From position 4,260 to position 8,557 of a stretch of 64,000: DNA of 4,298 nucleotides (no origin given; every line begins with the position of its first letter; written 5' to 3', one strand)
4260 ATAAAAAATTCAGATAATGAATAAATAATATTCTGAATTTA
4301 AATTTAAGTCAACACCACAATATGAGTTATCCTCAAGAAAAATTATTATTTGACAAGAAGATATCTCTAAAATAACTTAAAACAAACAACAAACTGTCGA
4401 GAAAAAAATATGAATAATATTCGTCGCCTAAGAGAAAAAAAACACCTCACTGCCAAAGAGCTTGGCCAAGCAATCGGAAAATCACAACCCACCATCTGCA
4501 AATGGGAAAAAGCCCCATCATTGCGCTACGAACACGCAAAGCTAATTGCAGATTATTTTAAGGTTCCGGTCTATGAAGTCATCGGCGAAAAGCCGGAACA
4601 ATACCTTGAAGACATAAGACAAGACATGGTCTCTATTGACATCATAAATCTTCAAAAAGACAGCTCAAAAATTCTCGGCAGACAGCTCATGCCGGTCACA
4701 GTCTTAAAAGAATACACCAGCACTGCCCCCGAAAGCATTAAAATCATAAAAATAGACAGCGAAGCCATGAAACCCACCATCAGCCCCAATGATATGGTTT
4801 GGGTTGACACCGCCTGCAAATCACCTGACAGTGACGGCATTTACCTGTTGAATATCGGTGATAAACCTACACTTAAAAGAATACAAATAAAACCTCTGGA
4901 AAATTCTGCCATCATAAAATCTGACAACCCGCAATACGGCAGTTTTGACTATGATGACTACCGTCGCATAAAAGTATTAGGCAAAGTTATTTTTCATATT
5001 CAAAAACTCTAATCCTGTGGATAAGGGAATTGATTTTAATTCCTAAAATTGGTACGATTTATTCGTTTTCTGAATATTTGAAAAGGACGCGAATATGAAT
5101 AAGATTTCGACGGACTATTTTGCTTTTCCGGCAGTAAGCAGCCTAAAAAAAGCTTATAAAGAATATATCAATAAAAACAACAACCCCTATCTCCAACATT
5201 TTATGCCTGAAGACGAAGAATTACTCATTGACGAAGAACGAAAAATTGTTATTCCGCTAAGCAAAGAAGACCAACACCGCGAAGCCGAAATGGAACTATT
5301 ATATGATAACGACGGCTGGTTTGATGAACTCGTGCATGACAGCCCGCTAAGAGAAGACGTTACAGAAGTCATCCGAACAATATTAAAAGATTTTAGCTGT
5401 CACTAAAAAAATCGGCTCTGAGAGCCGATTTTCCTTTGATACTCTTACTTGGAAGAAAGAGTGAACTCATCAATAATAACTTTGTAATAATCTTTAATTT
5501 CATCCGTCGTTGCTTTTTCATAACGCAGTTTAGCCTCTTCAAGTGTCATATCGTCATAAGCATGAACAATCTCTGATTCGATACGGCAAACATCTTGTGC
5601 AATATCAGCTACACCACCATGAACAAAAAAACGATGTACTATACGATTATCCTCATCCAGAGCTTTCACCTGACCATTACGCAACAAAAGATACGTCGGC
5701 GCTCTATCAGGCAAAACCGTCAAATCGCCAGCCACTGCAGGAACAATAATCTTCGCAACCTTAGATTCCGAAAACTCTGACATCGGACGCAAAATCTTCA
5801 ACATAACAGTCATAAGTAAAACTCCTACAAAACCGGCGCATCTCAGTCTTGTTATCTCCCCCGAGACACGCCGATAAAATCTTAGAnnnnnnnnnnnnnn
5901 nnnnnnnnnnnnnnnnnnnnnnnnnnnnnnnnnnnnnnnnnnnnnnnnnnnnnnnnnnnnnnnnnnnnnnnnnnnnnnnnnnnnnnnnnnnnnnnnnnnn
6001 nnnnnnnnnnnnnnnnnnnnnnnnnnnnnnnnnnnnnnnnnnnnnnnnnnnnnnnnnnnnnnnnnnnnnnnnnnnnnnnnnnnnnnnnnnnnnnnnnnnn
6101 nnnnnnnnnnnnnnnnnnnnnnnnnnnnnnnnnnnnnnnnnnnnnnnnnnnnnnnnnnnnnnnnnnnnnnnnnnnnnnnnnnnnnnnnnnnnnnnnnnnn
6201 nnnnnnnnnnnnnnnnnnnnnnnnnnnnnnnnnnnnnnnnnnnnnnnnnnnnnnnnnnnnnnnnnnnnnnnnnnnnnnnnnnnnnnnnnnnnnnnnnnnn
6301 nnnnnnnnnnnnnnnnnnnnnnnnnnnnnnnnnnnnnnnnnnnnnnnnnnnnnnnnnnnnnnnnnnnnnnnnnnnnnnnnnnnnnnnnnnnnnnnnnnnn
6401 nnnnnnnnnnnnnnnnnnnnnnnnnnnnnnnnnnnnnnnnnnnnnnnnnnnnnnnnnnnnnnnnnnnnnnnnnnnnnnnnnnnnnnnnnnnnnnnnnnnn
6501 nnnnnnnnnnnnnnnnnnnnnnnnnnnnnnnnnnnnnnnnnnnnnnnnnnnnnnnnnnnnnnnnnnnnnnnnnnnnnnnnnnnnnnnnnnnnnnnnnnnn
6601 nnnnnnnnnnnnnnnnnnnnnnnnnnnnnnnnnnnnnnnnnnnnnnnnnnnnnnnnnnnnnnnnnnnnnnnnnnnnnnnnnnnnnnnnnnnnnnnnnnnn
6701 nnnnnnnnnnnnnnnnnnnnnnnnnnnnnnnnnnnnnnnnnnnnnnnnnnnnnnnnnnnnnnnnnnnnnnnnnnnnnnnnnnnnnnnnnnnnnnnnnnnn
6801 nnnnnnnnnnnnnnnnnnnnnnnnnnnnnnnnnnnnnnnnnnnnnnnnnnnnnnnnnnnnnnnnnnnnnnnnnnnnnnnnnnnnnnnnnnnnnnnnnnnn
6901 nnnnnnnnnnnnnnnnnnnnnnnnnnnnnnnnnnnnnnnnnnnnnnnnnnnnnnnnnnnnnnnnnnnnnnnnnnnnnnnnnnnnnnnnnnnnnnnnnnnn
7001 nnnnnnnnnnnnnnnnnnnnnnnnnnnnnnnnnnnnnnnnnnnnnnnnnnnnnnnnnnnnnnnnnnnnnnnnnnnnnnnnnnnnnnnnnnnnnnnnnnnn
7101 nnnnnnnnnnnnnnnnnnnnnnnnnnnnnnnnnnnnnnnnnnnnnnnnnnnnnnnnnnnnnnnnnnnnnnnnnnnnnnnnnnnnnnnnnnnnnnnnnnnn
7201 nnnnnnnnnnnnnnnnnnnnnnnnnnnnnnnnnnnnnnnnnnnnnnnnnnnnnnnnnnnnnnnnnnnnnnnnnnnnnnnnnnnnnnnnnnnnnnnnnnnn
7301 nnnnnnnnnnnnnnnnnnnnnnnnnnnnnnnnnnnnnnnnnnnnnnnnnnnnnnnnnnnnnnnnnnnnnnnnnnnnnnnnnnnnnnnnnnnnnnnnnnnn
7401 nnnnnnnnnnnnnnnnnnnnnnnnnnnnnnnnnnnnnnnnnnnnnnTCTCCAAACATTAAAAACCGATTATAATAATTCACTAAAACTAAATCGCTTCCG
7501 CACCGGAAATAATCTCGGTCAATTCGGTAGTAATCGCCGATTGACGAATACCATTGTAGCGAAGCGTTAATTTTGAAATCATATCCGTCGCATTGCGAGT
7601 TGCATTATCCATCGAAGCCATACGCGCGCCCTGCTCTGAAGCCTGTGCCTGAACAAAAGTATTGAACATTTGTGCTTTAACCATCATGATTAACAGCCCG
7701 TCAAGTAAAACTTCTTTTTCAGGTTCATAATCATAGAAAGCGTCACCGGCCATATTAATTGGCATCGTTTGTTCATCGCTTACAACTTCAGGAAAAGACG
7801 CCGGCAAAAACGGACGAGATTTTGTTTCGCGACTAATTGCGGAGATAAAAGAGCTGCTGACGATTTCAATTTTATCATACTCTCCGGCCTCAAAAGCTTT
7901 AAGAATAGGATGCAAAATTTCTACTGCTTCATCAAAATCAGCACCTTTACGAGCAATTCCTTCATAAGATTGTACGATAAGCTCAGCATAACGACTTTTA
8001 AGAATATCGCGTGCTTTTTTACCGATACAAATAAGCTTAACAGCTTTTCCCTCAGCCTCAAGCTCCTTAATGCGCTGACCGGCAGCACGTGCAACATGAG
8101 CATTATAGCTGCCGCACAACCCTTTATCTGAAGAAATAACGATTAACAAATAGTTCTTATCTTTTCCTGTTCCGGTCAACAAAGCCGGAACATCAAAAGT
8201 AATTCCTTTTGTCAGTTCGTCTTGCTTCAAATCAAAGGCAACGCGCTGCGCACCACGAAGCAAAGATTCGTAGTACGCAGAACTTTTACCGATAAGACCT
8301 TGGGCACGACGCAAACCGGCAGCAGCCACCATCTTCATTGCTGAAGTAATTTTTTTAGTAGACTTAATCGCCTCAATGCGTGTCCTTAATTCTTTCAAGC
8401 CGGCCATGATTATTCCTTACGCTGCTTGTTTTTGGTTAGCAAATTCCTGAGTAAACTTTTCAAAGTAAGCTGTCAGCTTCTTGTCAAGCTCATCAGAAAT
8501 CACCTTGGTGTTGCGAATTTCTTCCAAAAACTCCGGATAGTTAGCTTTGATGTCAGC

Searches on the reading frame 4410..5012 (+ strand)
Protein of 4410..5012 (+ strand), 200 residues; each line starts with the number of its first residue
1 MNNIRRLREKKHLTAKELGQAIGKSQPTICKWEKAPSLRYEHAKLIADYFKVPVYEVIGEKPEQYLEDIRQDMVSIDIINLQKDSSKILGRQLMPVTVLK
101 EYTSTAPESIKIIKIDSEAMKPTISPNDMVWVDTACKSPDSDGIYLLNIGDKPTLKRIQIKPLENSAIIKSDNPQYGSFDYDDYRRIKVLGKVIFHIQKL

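Call 52: search_protein_families(library=pfam, max_evalue=0.00001, proteins=[window:4410-5012:+])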
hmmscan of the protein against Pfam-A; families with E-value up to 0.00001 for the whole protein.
window:4410-5012:+ (200 aa): 2 families
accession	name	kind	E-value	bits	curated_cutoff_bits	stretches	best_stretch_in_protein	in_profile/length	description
PF00717.28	Peptidase_S24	-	3.7e-13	49.6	23.3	1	100-194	25-116/116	Peptidase S24-like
PF01381.28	HTH_3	-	9.9e-10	38.8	23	1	4-56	1-54/55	Helix-turn-helix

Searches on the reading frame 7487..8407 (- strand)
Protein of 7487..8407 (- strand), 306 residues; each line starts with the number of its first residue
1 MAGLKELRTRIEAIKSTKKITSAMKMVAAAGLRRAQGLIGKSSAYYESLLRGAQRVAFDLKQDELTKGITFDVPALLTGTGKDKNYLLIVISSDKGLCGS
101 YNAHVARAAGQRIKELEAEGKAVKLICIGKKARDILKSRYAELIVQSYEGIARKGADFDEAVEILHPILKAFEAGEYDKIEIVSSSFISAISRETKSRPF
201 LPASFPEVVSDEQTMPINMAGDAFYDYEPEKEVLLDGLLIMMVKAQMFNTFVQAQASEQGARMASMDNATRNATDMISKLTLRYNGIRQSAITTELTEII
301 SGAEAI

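Call 52: search_protein_families(library=pfam, max_evalue=0.00001, proteins=[window:7487-8407:-])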
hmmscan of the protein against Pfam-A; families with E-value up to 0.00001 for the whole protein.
window:7487-8407:- (306 aa): 1 family
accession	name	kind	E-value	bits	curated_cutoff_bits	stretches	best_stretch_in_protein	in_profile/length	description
PF00231.24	ATP-synt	-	6.5e-85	285.7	39.9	1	4-306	2-285/285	ATP synthase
